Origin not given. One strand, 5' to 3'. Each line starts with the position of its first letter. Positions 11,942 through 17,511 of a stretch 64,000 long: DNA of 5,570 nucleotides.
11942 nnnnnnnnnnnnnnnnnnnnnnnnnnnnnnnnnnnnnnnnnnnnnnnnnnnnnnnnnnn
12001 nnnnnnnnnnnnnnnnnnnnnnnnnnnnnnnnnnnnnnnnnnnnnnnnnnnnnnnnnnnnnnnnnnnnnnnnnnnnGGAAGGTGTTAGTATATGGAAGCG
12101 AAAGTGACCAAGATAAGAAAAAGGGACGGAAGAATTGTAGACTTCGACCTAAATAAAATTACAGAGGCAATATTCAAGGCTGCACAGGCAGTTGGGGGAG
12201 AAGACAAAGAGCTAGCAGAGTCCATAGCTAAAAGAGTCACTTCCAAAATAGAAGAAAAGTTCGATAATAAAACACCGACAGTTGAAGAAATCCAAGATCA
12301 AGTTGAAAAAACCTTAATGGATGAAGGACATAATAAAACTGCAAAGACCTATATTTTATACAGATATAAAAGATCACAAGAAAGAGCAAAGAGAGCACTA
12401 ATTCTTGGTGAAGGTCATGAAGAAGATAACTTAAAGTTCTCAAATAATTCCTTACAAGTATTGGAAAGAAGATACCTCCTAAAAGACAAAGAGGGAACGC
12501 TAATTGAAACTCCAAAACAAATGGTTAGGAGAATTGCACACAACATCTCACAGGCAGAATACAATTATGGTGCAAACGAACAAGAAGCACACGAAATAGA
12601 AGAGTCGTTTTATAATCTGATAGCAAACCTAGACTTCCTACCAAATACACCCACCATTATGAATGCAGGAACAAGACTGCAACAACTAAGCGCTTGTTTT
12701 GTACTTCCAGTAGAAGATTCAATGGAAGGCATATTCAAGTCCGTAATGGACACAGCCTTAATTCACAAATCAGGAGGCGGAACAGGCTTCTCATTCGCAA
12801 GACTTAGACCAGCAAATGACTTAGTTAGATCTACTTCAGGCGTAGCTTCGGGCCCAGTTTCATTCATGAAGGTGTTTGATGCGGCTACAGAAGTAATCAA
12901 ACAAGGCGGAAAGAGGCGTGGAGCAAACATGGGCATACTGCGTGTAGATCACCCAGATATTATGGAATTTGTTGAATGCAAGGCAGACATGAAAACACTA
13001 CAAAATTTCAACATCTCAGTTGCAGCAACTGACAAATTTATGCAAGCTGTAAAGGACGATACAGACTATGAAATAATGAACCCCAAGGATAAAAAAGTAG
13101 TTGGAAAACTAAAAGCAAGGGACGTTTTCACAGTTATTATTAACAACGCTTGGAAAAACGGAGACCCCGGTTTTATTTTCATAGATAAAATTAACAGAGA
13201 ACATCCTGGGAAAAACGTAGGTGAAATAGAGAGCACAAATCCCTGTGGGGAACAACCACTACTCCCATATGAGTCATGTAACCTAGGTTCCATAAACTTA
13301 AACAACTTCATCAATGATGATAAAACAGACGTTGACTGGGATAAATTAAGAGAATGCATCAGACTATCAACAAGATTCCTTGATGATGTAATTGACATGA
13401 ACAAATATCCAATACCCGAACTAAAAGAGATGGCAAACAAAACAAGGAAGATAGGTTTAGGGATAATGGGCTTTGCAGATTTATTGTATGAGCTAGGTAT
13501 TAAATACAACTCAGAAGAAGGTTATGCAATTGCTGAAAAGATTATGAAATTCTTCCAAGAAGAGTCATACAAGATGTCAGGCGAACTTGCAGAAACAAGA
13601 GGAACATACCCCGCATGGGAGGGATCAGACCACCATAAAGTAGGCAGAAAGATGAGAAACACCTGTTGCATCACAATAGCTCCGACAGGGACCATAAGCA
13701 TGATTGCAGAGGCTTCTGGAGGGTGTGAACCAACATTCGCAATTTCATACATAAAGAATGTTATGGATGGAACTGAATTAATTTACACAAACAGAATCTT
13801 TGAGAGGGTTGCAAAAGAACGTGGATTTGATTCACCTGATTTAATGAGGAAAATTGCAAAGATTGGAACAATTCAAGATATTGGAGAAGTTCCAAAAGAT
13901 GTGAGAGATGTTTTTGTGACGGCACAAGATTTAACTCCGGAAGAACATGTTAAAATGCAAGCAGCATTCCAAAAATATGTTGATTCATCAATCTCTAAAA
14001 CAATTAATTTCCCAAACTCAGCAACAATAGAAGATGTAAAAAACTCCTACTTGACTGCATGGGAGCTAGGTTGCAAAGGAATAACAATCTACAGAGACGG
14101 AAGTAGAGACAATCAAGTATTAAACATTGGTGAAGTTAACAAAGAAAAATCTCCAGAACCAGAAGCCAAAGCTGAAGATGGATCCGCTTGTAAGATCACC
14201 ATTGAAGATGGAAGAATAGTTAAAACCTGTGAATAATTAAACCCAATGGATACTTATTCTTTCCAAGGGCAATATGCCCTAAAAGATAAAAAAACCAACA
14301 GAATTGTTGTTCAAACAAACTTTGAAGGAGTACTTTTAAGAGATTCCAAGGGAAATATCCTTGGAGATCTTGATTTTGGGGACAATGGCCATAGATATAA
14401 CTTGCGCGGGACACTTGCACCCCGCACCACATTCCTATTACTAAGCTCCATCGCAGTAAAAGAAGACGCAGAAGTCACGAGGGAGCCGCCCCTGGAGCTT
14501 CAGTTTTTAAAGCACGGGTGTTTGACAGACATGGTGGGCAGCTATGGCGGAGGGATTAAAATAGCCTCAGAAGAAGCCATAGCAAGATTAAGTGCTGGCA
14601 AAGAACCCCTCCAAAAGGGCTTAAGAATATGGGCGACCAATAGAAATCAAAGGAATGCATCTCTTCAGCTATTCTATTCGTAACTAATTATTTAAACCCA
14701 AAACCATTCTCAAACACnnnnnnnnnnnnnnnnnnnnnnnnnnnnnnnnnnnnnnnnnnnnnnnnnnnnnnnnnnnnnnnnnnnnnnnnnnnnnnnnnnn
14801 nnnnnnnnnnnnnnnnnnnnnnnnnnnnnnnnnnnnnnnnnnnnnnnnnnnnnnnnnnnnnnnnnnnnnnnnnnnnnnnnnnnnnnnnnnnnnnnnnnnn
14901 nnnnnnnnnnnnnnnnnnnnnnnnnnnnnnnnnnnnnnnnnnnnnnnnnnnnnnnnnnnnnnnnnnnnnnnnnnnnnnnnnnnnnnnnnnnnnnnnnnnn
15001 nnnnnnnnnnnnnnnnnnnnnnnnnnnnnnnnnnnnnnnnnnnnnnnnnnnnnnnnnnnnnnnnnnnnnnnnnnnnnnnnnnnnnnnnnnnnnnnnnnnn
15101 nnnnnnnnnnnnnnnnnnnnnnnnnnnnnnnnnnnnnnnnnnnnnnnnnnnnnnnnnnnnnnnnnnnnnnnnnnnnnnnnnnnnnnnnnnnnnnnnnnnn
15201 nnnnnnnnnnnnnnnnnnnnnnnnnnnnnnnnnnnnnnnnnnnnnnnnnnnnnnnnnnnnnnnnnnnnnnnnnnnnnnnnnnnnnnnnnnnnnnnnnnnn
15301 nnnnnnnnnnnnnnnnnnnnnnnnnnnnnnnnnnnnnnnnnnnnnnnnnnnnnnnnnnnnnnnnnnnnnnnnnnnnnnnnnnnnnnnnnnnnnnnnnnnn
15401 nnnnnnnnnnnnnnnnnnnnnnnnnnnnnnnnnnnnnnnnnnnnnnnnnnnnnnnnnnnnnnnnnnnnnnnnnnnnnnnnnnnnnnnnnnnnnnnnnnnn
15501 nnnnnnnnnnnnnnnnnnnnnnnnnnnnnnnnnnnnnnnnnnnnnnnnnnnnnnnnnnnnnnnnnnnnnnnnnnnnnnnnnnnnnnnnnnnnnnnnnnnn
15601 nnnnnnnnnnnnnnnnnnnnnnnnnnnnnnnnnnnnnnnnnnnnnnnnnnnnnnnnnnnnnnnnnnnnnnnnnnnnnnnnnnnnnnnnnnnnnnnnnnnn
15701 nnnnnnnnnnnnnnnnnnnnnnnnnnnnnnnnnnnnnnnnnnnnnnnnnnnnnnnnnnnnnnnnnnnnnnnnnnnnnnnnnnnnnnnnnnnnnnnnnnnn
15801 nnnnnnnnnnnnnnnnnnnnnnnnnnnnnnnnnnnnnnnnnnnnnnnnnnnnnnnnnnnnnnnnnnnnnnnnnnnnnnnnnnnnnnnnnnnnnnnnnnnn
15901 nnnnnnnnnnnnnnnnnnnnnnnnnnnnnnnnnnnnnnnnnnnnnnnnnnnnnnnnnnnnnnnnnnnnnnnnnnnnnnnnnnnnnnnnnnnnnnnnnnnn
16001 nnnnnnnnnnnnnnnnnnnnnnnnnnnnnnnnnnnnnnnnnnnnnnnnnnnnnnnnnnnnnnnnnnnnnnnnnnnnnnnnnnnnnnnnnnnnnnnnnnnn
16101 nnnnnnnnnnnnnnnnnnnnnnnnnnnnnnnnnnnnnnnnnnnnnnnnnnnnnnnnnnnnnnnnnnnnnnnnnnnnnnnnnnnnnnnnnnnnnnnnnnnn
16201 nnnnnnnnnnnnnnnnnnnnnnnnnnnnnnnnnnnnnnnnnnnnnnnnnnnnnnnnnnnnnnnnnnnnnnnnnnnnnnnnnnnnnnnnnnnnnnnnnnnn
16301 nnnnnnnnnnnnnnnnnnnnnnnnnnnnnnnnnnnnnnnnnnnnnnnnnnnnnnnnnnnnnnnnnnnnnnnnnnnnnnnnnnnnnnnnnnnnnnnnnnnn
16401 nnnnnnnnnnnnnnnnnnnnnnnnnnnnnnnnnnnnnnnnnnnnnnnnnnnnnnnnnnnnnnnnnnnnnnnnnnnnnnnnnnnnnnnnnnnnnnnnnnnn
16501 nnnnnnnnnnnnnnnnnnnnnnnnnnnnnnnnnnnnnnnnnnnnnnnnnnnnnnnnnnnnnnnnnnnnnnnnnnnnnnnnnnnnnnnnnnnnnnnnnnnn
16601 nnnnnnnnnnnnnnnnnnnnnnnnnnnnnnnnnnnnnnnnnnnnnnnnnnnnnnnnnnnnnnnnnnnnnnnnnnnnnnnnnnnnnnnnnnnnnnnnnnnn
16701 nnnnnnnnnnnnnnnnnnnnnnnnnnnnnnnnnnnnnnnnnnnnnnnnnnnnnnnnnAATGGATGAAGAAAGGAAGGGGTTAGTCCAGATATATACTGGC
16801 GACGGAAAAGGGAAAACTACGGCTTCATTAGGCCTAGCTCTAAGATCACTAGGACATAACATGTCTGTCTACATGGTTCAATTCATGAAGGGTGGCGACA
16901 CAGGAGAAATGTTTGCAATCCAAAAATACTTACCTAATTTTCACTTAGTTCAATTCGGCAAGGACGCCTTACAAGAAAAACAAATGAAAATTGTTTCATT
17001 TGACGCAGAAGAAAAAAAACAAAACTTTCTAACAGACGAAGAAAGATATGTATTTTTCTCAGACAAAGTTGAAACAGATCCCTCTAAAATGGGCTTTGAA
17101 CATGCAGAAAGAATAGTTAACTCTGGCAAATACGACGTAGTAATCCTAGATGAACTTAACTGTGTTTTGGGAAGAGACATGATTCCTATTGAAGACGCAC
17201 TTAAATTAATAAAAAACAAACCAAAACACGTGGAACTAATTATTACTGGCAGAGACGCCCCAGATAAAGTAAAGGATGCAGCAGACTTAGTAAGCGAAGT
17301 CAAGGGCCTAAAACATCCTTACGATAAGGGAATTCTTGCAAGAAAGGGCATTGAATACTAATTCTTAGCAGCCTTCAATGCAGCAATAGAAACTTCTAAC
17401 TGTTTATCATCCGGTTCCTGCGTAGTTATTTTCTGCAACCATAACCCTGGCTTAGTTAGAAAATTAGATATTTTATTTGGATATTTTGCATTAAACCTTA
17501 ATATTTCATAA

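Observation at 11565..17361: Bacterial-style NrdR regulon in an archaeon: NrdR box, nrdR, two ATP-cone class II RNRs and a B12 adenosyltransferase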

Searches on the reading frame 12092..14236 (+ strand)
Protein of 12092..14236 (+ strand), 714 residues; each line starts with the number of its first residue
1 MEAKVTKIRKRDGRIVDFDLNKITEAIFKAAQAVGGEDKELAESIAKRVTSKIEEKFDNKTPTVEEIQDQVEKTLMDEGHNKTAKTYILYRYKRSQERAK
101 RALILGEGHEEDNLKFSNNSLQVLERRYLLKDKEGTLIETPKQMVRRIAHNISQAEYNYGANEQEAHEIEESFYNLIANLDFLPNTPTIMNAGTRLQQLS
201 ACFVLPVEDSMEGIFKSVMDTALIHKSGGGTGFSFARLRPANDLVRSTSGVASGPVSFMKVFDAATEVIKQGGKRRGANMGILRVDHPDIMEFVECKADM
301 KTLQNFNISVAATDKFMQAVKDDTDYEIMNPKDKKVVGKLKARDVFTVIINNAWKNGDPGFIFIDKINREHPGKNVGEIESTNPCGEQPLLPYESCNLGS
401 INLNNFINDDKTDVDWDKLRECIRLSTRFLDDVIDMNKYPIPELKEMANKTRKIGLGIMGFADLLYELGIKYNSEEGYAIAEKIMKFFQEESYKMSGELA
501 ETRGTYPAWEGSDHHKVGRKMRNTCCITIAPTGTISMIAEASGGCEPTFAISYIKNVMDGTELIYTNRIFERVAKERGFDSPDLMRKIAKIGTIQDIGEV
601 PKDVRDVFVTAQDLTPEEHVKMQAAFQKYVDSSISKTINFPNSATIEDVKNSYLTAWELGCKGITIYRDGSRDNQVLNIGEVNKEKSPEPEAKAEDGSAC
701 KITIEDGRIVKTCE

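Call 3: search_protein_families(library=pfam, proteins=[window:12092-14236:+], max_evalue=0.01)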
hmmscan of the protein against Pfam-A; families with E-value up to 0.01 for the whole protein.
window:12092-14236:+ (714 aa): 3 families
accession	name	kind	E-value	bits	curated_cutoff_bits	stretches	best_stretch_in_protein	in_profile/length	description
PF02867.20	Ribonuc_red_lgC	-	1.7e-143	479.5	23.9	1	200-667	1-523/523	Ribonucleotide reductase, barrel domain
PF03477.21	ATP-cone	-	1.6e-26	93.1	25.8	1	7-95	2-87/88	ATP cone domain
PF00317.26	Ribonuc_red_lgN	-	1.4e-24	86.3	28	1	115-196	2-76/77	Ribonucleotide reductase, all-alpha domain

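Call 4: search_protein_families(library=ncbifam, proteins=[window:12092-14236:+], max_evalue=0.01)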
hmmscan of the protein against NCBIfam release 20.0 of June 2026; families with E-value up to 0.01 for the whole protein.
window:12092-14236:+ (714 aa): 25 families
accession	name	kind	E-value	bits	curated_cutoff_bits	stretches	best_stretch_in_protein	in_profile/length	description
NF006417.0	PRK08665.1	equivalog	4.7e-290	964.2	961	1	110-695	6-591/759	vitamin B12-dependent ribonucleotide reductase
NF005010.0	PRK06406.1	subfamily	4.2e-279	928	1125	2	164-692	214-740/771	vitamin B12-dependent ribonucleotide reductase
TIGR02504.1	NrdJ_Z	equivalog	4e-229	762.2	399.95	1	121-677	2-606/606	adenosylcobalamin-dependent ribonucleoside-diphosphate reductase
NF006207.0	PRK08332.1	equivalog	2.6e-164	548.7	2400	5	521-693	1406-1579/1684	vitamin B12-dependent ribonucleotide reductase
NF005122.0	PRK06556.1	equivalog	4.5e-125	418.5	859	3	303-513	285-494/960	vitamin B12-dependent ribonucleotide reductase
NF005544.0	PRK07207.1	equivalog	2.6e-111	373.1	965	4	110-333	290-509/965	ribonucleoside-diphosphate reductase subunit alpha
TIGR02506.1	NrdE_NrdA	equivalog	3.3e-111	372.6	341.05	2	120-516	3-429/616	ribonucleoside-diphosphate reductase subunit alpha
NF005991.0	PRK08115.1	equivalog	1.7e-97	327.3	854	3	335-516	428-610/858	vitamin B12-dependent ribonucleotide reductase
NF006577.0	PRK09102.1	equivalog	1.1e-96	324.5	620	1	109-700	18-600/604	ribonucleoside-diphosphate reductase subunit alpha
NF005736.0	PRK07562.1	equivalog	4.8e-87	292.7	1737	3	304-523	395-613/1222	vitamin B12-dependent ribonucleotide reductase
NF005101.0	PRK06539.1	equivalog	1.1e-86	291.6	988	3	66-333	101-362/822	ribonucleoside-diphosphate reductase subunit alpha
NF009029.0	PRK12365.1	equivalog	2.7e-86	290.5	1350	4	333-514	619-802/1046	ribonucleoside-diphosphate reductase subunit alpha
NF005401.0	PRK06948.1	subfamily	9.9e-86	288.7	906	1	139-680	31-594/604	ribonucleotide reductase-like protein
NF009028.0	PRK12364.1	equivalog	4.1e-76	256.6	1377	4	113-333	233-453/842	ribonucleoside-diphosphate reductase subunit alpha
NF006665.0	PRK09209.1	equivalog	4.4e-65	220.3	1057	2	82-336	126-375/761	ribonucleoside-diphosphate reductase subunit alpha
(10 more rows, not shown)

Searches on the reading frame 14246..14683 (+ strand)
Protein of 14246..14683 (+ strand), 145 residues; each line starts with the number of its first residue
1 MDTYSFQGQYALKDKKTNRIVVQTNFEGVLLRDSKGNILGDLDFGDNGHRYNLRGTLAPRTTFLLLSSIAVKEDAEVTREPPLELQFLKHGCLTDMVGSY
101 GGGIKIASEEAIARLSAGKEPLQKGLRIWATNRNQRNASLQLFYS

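Call 3: search_protein_families(library=pfam, proteins=[window:14246-14683:+], max_evalue=0.01)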
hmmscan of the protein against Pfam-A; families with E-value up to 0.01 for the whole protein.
window:14246-14683:+ (145 aa): 0 families

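Call 4: search_protein_families(library=ncbifam, proteins=[window:14246-14683:+], max_evalue=0.01)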
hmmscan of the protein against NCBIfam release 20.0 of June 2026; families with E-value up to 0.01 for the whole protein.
window:14246-14683:+ (145 aa): 0 families

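Call 37: search_protein_representatives(protein=window:14246-14680:+)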
Query: 145 residues. Proteins with E-value up to 0.001 (for the whole library): 3; up to 1e-10: 3; up to 1e-30: 1. The best 3 are listed.
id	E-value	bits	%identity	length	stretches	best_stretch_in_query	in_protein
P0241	1.9e-90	316.5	100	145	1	1-145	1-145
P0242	6.7e-22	94.5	45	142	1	22-142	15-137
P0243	3.5e-17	79.2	36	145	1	1-143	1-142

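Call 40: search_protein_families(library=phrogs, proteins=[window:14246-14680:+, P0242, P0243], max_evalue=1)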
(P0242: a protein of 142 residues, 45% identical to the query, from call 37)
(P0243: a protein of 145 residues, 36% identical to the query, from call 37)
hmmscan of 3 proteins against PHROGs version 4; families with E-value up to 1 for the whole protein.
window:14246-14680:+ (145 aa): 0 families

P0242 (142 aa): 1 family
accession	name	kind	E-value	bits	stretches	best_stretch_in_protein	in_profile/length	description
phrog_19552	-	unknown function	0.36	12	1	67-102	7-35/70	-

P0243 (145 aa): 0 families

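Call 43: find_encoding_contigs(protein=P0242, flank=6000, max_places=2)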
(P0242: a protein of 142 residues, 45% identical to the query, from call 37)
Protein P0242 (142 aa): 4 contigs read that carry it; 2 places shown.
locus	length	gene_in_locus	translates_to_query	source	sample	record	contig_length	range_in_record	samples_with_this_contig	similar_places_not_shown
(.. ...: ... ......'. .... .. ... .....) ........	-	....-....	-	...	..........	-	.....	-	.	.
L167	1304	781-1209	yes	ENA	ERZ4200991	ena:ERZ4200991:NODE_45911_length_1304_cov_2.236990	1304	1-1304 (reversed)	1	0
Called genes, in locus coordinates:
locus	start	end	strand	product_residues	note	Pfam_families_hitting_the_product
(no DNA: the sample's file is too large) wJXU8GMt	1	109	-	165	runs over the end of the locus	-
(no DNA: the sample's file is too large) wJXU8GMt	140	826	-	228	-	-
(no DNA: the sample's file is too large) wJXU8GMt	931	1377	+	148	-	-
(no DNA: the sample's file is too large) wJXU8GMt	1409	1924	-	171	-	-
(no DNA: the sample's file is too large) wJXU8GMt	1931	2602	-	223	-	-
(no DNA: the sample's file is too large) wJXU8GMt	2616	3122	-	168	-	-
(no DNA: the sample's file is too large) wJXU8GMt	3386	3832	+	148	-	PF22811:Zn_ribbon_NrdR, PF03477:ATP-cone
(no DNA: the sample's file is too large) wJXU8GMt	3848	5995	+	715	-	PF03477:ATP-cone, PF00317:Ribonuc_red_lgN, PF02867:Ribonuc_red_lgC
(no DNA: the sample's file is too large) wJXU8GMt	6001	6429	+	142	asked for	-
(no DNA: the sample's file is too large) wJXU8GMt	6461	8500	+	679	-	PF03477:ATP-cone, PF00317:Ribonuc_red_lgN, PF02867:Ribonuc_red_lgC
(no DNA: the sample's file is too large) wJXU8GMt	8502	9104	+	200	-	PF02572:CobA_CobO_BtuR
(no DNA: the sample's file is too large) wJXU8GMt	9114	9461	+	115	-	-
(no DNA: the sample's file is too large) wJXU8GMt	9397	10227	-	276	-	PF07136:DUF1385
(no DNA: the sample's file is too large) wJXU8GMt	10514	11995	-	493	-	PF00709:Adenylsucc_synt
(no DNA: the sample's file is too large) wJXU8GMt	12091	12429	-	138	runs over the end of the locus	-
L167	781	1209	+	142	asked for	-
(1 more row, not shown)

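Call 44: find_encoding_contigs(protein=P0243, flank=6000, max_places=2)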
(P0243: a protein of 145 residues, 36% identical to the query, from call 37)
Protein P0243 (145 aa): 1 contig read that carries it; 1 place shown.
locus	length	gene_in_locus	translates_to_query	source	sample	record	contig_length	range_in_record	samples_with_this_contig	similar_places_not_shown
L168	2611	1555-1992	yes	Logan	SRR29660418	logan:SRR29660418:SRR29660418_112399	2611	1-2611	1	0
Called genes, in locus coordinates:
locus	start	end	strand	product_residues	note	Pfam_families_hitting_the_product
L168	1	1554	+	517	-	?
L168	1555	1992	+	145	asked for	-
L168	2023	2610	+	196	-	?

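Call 48: predict_structure(alignment_id=A4)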
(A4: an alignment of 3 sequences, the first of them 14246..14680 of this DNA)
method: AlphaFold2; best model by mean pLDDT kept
length: 145 residues; sequences in the alignment: 3
mean_pLDDT: 45.5   pTM: 0.39
mean pLDDT of the five models: 45.5, 44.2, 44.2, 42.3, 38.3
residues with pLDDT >= 90: 0; 70-90: 0; 50-70: 64; < 50: 81
segments of 3 or more residues with pLDDT < 50: 12-16, 59-109, 123-145
pLDDT, mean of each block of 10 residues (from residue 1): 56 49 58 61 57 52 41 40 36 30 42 56 40 32 25
secondary structure, 60 per line:
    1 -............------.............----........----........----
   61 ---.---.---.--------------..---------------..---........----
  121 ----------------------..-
elements in order: E2-13 E20-32 E37-44 E49-56 H109-116

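Call 58: search_solved_structures(query=A3, max_evalue=10)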
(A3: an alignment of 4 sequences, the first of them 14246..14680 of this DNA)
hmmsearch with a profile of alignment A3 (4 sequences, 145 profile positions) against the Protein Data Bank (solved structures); distinct sequences matched with E-value up to 10: 2.
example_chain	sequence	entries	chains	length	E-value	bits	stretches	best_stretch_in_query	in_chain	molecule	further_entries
4mkm_A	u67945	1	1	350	0.37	14.2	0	47-75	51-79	Putative surface anchored protein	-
5b0p_A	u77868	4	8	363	1.6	12.1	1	80-142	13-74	Lin0857 protein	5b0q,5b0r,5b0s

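Call 59: search_protein_families(library=pfam, alignment_id=A3, max_evalue=10)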
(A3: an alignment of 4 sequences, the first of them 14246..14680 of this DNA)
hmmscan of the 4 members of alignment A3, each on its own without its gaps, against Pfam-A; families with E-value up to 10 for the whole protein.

A. member 1, window:14246-14680:+ (145 aa): 0 families

B. families by the number of members that match (of 4 scanned): 0 families

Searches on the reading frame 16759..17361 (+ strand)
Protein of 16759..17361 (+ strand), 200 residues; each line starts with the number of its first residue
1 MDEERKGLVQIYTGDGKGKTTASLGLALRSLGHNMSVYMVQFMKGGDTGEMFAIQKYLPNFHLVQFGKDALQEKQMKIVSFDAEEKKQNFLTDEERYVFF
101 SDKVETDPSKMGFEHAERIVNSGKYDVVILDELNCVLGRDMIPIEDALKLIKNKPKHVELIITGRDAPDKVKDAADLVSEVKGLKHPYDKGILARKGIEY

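Call 3: search_protein_families(library=pfam, proteins=[window:16759-17361:+], max_evalue=0.01)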
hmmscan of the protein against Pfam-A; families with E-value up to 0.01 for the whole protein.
window:16759-17361:+ (200 aa): 1 family
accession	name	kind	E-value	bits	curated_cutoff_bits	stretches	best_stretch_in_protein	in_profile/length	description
PF02572.21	CobA_CobO_BtuR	-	4.1e-55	187.1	25.7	1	6-200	2-172/172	ATP:corrinoid adenosyltransferase BtuR/CobO/CobP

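Call 4: search_protein_families(library=ncbifam, proteins=[window:16759-17361:+], max_evalue=0.01)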
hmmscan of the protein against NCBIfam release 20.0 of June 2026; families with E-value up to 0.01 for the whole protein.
window:16759-17361:+ (200 aa): 4 families
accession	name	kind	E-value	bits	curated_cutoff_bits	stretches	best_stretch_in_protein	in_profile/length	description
NF004637.0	PRK05986.1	subfamily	1.9e-49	168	185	1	3-200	25-197/197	cob(I)yrinic acid a,c-diamide adenosyltransferase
TIGR00708.1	cobA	equivalog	2.3e-46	157.7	167.75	1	4-200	3-177/177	cob(I)yrinic acid a,c-diamide adenosyltransferase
NF005647.0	PRK07413.1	equivalog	1.8e-25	89.5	426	1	3-190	16-191/382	cob(I)yrinic acid a,c-diamide adenosyltransferase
NF005648.0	PRK07414.1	equivalog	6.3e-20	71.4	248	2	113-183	104-174/178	P-loop NTPase family protein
